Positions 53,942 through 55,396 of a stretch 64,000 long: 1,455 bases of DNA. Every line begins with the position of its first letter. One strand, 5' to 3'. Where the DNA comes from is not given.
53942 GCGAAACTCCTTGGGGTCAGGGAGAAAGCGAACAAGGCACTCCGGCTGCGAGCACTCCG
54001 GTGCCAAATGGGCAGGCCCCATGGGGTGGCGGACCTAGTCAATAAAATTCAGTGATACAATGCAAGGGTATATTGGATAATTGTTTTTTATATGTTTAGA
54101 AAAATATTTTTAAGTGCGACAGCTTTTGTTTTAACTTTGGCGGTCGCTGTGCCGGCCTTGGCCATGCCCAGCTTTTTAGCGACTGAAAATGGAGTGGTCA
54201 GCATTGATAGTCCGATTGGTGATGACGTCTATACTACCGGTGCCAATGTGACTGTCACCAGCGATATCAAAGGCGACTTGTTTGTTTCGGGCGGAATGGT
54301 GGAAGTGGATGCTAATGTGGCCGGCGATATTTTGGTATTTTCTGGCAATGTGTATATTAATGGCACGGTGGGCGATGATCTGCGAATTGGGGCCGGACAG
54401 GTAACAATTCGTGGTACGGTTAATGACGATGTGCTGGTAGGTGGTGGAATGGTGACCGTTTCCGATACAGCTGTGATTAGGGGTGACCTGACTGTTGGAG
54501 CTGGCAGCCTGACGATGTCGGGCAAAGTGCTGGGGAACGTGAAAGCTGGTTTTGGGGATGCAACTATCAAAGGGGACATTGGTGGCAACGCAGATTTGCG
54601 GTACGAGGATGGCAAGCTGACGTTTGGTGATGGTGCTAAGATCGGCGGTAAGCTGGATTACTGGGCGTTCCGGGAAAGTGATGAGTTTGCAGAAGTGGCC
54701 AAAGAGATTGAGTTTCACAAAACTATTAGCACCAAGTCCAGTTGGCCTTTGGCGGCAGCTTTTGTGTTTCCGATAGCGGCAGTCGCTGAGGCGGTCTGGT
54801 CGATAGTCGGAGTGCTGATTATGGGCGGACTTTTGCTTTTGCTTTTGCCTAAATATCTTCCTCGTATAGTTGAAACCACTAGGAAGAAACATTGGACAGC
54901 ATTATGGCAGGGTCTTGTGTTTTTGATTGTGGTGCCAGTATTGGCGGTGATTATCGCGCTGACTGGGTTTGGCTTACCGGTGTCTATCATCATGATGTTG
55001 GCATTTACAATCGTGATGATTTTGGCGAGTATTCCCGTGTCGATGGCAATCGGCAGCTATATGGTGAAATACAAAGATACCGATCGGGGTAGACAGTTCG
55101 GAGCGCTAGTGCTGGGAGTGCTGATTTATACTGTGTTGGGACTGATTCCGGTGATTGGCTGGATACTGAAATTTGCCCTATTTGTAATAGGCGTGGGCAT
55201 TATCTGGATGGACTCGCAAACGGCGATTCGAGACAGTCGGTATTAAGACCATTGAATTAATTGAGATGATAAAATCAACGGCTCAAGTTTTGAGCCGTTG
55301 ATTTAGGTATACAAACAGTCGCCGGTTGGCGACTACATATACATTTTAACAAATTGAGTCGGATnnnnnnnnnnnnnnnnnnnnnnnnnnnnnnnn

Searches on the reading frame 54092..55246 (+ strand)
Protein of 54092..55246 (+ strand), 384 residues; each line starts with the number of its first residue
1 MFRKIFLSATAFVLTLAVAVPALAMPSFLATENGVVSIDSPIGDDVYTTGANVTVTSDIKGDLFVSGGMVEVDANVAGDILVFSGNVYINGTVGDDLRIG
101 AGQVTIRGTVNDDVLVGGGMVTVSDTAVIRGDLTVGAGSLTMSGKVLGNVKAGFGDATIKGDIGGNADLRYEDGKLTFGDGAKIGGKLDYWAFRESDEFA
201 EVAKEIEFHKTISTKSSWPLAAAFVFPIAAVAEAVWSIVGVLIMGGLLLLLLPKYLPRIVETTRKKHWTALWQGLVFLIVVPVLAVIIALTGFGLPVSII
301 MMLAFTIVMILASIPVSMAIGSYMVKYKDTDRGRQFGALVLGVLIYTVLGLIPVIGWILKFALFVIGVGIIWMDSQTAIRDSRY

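Call 12: search_protein_families(library=pfam, proteins=[window:54092-55246:+], max_evalue=0.01)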
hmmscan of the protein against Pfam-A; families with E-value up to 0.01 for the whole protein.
window:54092-55246:+ (384 aa): 0 families

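Call 65: search_protein_families(library=ncbifam, max_evalue=0.01, proteins=[window:54092-55246:+])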
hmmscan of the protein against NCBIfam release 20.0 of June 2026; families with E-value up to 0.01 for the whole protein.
window:54092-55246:+ (384 aa): 1 family
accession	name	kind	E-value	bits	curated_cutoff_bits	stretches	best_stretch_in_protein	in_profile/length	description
NF050158.1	CarbAnhydGPos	equivalog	0.01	15.6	250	0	20-155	9-134/172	gamma carbonic anhydrase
